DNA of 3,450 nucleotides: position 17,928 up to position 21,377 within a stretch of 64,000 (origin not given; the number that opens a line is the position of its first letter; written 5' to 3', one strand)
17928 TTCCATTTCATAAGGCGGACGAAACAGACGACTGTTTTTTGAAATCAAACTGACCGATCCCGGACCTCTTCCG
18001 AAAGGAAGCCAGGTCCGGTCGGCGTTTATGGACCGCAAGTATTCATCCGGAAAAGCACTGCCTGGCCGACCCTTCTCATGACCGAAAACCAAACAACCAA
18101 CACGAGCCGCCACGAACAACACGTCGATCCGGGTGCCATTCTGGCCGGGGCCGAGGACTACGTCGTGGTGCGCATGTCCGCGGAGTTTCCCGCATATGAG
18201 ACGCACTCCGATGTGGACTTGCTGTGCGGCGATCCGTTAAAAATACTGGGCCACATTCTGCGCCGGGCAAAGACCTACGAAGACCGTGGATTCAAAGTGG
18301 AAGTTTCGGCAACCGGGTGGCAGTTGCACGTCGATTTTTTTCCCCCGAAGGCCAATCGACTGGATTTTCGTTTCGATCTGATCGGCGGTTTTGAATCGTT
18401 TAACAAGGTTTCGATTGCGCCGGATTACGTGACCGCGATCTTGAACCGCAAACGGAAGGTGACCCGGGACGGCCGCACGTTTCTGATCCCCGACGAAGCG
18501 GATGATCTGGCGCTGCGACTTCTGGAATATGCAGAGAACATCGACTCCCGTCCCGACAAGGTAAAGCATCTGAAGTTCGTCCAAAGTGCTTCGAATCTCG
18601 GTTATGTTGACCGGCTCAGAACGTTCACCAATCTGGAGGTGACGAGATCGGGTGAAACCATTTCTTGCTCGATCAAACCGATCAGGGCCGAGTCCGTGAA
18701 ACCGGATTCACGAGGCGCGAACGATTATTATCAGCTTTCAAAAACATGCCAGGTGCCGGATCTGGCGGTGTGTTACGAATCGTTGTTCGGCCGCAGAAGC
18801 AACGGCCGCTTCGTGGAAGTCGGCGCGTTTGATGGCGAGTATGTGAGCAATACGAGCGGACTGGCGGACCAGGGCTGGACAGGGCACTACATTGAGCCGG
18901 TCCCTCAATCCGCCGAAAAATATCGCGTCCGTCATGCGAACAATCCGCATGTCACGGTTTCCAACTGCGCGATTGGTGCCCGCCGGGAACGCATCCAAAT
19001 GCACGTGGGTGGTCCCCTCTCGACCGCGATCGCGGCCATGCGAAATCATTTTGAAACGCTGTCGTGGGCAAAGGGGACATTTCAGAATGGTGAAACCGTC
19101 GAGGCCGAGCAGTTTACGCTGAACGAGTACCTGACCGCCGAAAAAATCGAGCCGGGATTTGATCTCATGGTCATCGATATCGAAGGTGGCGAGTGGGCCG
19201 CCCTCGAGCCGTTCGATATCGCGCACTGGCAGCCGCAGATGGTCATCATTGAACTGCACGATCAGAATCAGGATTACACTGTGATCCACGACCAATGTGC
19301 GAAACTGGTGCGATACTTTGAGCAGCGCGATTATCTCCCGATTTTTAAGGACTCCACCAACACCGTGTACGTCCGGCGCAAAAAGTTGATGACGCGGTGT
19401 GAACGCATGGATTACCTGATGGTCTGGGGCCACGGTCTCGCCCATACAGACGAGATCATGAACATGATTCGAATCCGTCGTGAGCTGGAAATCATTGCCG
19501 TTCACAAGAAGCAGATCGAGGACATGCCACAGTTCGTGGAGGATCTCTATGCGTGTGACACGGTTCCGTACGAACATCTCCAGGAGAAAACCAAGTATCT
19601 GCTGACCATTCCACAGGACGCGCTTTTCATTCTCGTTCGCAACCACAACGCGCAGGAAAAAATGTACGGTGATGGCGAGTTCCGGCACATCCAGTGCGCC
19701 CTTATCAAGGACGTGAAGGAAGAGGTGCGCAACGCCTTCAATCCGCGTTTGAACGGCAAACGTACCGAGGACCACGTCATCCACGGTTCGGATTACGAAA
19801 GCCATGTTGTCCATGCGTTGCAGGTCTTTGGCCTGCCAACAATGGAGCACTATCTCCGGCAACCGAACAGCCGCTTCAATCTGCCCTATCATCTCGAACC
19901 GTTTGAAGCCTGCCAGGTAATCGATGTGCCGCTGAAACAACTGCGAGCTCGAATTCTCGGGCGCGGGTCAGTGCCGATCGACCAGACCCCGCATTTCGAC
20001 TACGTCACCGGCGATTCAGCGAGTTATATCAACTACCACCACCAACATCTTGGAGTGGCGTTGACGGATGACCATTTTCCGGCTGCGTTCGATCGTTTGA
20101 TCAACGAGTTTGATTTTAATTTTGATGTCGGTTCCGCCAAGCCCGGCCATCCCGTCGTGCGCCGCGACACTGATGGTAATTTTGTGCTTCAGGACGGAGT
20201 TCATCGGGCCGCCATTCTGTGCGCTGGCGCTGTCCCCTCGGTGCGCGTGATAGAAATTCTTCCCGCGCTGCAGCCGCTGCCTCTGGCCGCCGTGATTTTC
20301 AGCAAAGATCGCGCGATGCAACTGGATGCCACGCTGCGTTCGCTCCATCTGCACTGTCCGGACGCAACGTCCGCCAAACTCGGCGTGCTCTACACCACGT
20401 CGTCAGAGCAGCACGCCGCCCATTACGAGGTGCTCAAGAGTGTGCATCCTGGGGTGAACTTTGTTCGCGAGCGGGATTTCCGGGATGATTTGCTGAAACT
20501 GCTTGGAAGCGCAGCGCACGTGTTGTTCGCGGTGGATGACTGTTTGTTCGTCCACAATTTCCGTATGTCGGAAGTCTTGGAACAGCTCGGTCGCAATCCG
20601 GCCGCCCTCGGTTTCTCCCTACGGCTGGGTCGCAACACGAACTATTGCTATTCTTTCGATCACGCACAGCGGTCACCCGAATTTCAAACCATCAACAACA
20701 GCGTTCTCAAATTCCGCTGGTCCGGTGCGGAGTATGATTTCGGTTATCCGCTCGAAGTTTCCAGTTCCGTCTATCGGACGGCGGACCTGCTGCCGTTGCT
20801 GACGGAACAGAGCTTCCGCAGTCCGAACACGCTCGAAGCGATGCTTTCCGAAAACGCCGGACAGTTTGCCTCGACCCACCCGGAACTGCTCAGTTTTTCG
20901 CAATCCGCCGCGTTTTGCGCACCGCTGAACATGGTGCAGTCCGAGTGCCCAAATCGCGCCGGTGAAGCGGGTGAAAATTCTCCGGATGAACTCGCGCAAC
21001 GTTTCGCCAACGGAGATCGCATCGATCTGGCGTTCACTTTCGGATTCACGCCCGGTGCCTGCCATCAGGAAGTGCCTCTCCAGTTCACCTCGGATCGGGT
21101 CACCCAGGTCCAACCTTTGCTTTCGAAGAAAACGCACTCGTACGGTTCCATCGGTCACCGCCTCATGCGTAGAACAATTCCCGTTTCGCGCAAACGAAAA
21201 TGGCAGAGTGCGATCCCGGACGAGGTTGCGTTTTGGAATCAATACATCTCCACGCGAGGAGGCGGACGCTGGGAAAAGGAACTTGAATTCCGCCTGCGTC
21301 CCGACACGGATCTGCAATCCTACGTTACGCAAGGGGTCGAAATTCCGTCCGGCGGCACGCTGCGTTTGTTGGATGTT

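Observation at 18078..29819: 3,913-aa single-ORF glycan assembly line fusing 6-7 glycosyltransferase and 3 methyltransferase modules, immediately downstream of flagellin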

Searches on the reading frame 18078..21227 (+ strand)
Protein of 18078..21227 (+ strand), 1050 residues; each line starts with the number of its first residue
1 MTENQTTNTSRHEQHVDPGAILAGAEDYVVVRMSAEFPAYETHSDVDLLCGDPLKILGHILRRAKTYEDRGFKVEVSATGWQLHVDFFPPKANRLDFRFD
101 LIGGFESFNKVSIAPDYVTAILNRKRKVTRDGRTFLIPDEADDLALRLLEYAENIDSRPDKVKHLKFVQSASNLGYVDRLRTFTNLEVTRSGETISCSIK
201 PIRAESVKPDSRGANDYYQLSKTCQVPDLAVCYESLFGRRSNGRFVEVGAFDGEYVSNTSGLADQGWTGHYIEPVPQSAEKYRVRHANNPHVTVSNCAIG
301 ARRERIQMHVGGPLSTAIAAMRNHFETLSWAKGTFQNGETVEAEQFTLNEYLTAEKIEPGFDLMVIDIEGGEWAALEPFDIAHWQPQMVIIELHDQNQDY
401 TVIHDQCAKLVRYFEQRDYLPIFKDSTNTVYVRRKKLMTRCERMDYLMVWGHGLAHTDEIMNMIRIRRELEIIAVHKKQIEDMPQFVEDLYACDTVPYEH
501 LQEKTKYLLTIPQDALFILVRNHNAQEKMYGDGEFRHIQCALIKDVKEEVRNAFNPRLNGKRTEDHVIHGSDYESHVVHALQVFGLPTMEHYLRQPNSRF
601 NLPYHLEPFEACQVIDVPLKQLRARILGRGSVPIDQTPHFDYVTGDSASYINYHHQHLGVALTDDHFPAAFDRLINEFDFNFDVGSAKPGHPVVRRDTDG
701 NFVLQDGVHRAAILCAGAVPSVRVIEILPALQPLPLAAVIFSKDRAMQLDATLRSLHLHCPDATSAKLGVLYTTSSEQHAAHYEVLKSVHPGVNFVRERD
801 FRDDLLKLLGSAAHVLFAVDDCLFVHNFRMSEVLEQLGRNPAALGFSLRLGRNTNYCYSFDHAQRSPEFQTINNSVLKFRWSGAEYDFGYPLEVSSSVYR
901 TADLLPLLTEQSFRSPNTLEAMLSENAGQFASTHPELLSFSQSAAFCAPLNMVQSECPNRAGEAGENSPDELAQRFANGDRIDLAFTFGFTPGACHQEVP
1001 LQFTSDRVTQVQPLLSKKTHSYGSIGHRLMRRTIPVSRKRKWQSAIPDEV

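Call 18: search_solved_structures(query=window:18078-21227:+, max_evalue=1)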
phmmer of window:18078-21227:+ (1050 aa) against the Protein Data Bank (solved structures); distinct sequences matched with E-value up to 1: 1.
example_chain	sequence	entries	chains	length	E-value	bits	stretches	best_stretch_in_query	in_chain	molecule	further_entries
7cc4_A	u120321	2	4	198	0.69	10.7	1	866-954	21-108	Cutinase-like enzyme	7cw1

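Call 33: find_related_loci(query=window:18078-21092:+, collection=genome_contigs, flank=10000)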
Query window:18078-21092:+ (1005 aa) in genome_contigs; peptide patterns used: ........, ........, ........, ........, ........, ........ (x = any residue, [..] = any of these).
17 stretches matched a pattern, but none encodes a relative of the query by tblastn (E <= 1e-3).

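Call 40: search_protein_representatives(protein=window:18078-21092:+)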
Query: 1005 residues. Proteins with E-value up to 0.001 (for the whole library): 7519; up to 1e-10: 3397; up to 1e-30: 961. The best 150 are listed.
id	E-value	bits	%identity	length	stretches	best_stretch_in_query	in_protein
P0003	0.0e+00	1268.0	57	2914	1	17-1003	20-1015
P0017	0.0e+00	1012.6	46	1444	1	15-1003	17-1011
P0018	2.5e-253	859.7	43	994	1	21-1001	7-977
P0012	5.0e-218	742.9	45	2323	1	7-744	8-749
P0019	5.2e-204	696.4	47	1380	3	442-726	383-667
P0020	6.3e-204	696.2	44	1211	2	442-1004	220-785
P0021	1.6e-202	691.5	44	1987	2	440-1003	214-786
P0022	1.8e-198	678.1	45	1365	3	439-724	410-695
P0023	2.1e-192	658.0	45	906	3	442-730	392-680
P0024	5.8e-188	643.3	47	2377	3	442-731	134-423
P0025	3.9e-185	634.0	49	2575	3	348-735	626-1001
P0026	1.4e-174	599.0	45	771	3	440-725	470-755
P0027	7.1e-174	596.7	52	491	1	132-611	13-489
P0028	1.9e-167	575.4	44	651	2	338-726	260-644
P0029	9.5e-165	566.5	45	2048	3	349-735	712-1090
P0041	4.8e-96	339.1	38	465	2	443-731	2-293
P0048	6.8e-81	288.9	37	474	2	443-735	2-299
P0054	7.2e-79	282.2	36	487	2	444-729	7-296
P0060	1.4e-77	278.0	51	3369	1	735-1003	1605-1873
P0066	3.4e-76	273.4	51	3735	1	737-1003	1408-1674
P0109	1.4e-71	258.1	48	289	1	738-1004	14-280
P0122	1.8e-70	254.4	47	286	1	735-1003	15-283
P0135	2.7e-69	250.5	47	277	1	736-1003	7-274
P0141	7.5e-69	249.1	49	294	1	735-1004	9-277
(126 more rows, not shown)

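Call 41: list_cluster_members(proteins=[P0109, P0135, P0122, P0141, P0041, P0048, P0054, P0018, P0066, P0060])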
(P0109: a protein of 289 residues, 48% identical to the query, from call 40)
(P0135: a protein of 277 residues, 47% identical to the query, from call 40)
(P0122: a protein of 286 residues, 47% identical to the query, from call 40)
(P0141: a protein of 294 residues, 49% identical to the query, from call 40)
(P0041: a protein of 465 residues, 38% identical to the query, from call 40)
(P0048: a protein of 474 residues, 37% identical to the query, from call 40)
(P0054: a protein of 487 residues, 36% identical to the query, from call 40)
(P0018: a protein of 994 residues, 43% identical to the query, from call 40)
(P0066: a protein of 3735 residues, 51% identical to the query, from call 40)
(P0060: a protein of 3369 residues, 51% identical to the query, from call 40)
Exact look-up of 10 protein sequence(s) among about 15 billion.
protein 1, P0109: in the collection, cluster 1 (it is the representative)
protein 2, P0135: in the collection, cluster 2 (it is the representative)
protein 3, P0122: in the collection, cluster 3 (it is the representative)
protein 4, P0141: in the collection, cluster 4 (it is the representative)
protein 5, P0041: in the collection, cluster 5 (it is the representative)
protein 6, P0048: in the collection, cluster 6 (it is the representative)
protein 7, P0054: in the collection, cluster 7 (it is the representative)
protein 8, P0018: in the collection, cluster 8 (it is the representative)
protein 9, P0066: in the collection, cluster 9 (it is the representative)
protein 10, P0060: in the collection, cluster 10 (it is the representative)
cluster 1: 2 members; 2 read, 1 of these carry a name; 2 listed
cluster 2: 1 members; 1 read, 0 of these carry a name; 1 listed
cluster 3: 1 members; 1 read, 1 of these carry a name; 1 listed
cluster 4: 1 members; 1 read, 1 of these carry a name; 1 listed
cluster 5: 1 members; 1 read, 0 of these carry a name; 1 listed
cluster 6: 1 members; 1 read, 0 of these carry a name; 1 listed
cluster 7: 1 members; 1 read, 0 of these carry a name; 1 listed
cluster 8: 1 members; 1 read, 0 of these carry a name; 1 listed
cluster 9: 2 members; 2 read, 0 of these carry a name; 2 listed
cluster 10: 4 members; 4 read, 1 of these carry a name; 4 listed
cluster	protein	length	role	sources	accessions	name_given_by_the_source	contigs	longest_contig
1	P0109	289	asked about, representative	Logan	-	-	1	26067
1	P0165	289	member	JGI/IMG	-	hypothetical protein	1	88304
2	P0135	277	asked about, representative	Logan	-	-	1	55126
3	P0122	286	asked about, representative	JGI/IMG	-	hypothetical protein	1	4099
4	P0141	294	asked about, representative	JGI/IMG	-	hypothetical protein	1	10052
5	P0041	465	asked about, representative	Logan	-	-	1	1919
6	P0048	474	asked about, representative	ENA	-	-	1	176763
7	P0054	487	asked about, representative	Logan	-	-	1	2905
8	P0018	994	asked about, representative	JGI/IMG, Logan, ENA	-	-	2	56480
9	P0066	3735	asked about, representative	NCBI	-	-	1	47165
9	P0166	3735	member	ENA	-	-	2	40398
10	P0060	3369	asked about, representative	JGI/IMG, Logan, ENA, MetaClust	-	\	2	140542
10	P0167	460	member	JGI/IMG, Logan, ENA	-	-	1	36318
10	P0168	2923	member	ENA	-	-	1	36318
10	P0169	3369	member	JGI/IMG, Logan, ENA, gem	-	-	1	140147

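Call 49: find_related_loci(query=A1, collection=genome_contigs, flank=10000)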
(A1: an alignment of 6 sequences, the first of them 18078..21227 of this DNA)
Query A1 (1050 aa) in genome_contigs; peptide patterns used: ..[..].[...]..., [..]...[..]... (x = any residue, [..] = any of these).
108 stretches matched a pattern; 9 encode a relative of the query (tblastn E <= 1e-3); 9 distinct loci.
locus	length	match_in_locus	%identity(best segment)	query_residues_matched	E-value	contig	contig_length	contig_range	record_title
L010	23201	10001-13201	51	24-1050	0e+0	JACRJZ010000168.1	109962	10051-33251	MAG: Verrucomicrobia bacterium isolate NC_groundwater_1842_Pr3_B-0.1um_64_53 SR-2_scaffold_141_4022980, whole genome sho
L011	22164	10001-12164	39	26-714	3e-124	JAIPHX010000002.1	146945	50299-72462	MAG: Candidatus Paceibacterota bacterium isolate Tobar12.5m-G39 Tobar12-5m-C79, whole genome shotgun sequence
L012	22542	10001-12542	55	26-716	7e-78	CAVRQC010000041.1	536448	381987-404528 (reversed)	MAG: uncultured Ignavibacteriales bacterium isolate MFD02923.bin.1.144 genome assembly, contig: contig_9716, whole genom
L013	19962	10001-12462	50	28-724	4e-71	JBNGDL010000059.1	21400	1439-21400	MAG: Anaerolineae bacterium isolate E05-028 bin48.fa-59, whole genome shotgun sequence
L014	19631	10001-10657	47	217-433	3e-55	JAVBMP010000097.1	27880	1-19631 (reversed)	MAG: Desulfovibrionaceae bacterium isolate EPI_MAG_00055 c_000008586100, whole genome shotgun sequence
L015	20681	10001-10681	38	219-441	4e-43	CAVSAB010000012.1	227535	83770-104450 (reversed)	MAG: uncultured beta proteobacterium isolate MFD05942.bin.3.333 genome assembly, contig: contig_7594, whole genome shotg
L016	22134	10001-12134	54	28-713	5e-103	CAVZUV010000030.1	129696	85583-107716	MAG: uncultured delta proteobacterium isolate MFD02416.bin.2.152 genome assembly, contig: contig_76377, whole genome sho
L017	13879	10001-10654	30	229-460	7e-24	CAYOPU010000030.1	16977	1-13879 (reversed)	MAG TPA_asm: uncultured Smithella sp. isolate binchicken_co79_433 genome assembly, contig: NODE_4176_length_16977_cov_8.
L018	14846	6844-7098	33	346-434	1e-4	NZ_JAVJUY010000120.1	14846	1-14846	MAG: Fulvivirga sp. isolate C1-SOL-13 k141_7872, whole genome shotgun sequence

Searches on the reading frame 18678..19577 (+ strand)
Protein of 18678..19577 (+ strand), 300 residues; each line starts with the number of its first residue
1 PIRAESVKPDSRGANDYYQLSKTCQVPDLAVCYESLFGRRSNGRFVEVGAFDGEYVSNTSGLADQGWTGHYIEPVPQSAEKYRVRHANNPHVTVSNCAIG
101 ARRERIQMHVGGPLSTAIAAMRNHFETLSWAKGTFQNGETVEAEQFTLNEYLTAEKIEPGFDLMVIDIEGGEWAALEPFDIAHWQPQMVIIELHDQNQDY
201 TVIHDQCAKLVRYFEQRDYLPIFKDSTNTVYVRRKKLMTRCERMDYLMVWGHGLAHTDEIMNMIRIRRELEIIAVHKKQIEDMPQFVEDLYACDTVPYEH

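Call 5: search_protein_families(library=pfam, proteins=[window:18678-19577:+], max_evalue=0.01)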
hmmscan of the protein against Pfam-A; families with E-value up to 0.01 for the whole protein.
window:18678-19577:+ (300 aa): 1 family
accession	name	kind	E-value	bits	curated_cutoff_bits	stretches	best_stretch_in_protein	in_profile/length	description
PF05050.19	Methyltransf_21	-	1.7e-23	84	22.7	1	47-219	1-171/173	Methyltransferase FkbM domain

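Call 42: search_protein_families(library=ncbifam, proteins=[window:18678-19400:+], max_evalue=0.001)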
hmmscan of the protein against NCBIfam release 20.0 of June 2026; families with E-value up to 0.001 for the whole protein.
window:18678-19400:+ (241 aa): 1 family
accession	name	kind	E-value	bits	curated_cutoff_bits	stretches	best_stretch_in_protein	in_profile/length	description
TIGR01444.1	fkbM_fam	subfamily_domain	4e-13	50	37.7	1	45-193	2-142/143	FkbM family methyltransferase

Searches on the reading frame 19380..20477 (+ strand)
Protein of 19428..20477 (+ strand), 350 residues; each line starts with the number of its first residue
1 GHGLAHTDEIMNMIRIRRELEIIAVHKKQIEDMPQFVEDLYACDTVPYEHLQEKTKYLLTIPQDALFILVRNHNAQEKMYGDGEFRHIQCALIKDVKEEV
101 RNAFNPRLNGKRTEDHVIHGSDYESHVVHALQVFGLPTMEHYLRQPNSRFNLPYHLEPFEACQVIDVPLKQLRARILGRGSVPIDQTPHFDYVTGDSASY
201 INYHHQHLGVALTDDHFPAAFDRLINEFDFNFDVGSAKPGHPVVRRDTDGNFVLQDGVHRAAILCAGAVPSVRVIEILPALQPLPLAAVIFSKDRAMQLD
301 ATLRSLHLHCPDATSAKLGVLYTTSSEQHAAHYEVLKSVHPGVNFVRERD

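Call 5: search_protein_families(library=pfam, proteins=[window:19428-20477:+], max_evalue=0.01)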
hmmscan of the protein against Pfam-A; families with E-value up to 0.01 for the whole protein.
window:19428-20477:+ (350 aa): 0 families

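Call 42: search_protein_families(library=ncbifam, proteins=[window:19380-20280:+], max_evalue=0.001)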
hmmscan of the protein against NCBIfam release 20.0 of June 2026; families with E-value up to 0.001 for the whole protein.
window:19380-20280:+ (300 aa): 0 families

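Call 60: predict_structure(alignment_id=A3)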
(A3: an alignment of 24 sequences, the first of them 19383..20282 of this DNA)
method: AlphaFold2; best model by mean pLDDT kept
length: 300 residues; sequences in the alignment: 24
mean_pLDDT: 90.0   pTM: 0.87
mean pLDDT of the five models: 90.0, 89.1, 88.7, 87.5, 86.5
residues with pLDDT >= 90: 208; 70-90: 77; 50-70: 11; < 50: 4
segments of 3 or more residues with pLDDT < 50: none
pLDDT, mean of each block of 10 residues (from residue 1): 71 93 95 95 92 88 79 85 96 86 91 95 88 91 96 94 90 94 97 96 98 95 87 93 75 83 96 96 95 72
secondary structure, 60 per line:
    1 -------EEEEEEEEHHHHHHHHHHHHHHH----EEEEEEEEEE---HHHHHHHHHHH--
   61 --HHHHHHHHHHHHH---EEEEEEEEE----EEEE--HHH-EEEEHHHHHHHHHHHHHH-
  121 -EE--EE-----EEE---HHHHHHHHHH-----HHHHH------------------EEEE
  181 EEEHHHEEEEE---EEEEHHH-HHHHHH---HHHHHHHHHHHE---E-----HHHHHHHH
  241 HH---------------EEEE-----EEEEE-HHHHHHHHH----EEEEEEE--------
elements in order: E8-15 H16-30 E35-44 H48-58 H63-75 E79-87 E92-95 E102-105 H106-119 E133-135 H139-148 H154-158 E177-183 E187-191 E195-198 H203-208 H212-222 H233-242 E258-261 E267-271 H273-281 E286-292

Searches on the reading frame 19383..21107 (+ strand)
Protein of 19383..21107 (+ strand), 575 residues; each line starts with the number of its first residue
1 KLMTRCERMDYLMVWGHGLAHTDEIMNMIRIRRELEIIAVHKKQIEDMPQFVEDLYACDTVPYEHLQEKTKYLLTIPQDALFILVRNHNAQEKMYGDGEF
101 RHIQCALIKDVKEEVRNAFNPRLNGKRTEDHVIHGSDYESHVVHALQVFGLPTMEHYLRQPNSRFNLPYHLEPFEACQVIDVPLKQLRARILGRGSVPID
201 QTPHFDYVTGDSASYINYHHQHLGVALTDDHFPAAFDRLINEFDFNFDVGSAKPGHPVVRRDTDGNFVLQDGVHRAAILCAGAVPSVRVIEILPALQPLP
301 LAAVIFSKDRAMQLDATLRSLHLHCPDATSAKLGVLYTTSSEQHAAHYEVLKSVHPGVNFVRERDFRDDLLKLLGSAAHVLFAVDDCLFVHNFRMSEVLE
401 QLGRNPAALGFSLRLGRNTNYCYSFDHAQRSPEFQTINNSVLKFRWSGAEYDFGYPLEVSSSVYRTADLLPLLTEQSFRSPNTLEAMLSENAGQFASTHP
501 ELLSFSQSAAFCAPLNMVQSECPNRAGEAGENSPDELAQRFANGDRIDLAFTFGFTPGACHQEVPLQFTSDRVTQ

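Call 43: find_homologous_proteins(query=window:19383-21107:+, max_evalue=0.00001)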
Query window:19383-21107:+ (575 aa): 743 proteins with E <= 0.00001 among 8000 candidates; the best 120 are listed.
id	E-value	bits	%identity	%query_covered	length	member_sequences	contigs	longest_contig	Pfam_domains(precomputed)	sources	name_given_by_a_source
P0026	3.8e-150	519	47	50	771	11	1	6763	-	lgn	-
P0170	1.9e-146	507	43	97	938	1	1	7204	PF05050.20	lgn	-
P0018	2.3e-146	507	42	99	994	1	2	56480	PF05050.20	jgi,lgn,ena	-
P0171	2.4e-122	427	44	76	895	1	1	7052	PF14559.13,PF13431.13,PF00515.35,PF13432.13,PF13428.13,PF13181.13,PF07719.24,PF13174.13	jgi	jgi:tetratricopeptide (TPR) repeat protein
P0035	1.6e-120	421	46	71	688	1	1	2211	PF13847.13,PF13489.13,PF05175.21,PF13649.13,PF08241.19,PF08242.19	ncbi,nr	ncbi:MAG TPA: methyltransferase domain-containing protein, partial [Desulfobacterales bacterium]|nr:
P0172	6.0e-101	357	39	47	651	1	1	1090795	-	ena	-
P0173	3.0e-94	335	52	52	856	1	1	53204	PF05050.20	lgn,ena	-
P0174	3.1e-93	331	46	53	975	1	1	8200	PF05050.20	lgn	-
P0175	4.7e-92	327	54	48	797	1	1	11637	PF01531.23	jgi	jgi:hypothetical protein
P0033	8.1e-92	327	54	47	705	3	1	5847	PF14559.13,PF13432.13,PF13428.13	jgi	jgi:hypothetical protein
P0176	1.1e-90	323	52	50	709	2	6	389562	PF14559.13,PF13371.13,PF13432.13,PF13428.13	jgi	jgi:hypothetical protein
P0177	1.5e-89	319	48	52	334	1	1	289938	-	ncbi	-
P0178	2.0e-89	319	52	49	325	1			-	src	-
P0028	2.8e-89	318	51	49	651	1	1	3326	-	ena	-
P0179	3.3e-89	318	49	49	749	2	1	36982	-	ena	-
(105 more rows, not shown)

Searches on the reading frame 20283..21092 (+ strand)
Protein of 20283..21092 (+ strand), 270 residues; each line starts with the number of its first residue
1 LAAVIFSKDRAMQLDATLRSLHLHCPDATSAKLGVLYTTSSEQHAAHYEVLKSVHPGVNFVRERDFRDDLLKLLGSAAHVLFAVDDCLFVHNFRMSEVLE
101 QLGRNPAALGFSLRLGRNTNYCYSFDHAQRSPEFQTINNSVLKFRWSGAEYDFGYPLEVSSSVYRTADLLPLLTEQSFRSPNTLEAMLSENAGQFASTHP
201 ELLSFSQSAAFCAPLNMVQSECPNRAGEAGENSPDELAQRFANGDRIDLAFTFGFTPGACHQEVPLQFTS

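Call 62: predict_structure(alignment_id=A2)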
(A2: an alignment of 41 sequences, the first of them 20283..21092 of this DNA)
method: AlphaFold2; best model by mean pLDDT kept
length: 270 residues; sequences in the alignment: 41
mean_pLDDT: 92.6   pTM: 0.91
mean pLDDT of the five models: 92.6, 92.3, 92.3, 92.1, 91.8
residues with pLDDT >= 90: 228; 70-90: 27; 50-70: 10; < 50: 5
segments of 3 or more residues with pLDDT < 50: 217-221
pLDDT, mean of each block of 10 residues (from residue 1): 97 97 96 98 97 97 98 97 96 97 98 97 91 95 96 93 97 95 95 95 97 64 57 86 95 91 87
secondary structure, 60 per line:
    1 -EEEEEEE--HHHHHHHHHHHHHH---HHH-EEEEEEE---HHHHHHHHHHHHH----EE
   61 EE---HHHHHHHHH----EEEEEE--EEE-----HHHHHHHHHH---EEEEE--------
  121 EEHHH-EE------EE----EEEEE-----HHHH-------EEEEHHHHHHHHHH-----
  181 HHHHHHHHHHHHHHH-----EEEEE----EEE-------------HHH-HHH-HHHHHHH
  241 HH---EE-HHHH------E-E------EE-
elements in order: E2-8 H11-24 E32-38 H42-54 E59-62 H66-74 E79-84 E87-89 H95-104 E108-112 E141-145 H151-154 E162-165 H166-175 H181-195 E201-205 E210-212 H234-242 H249-252
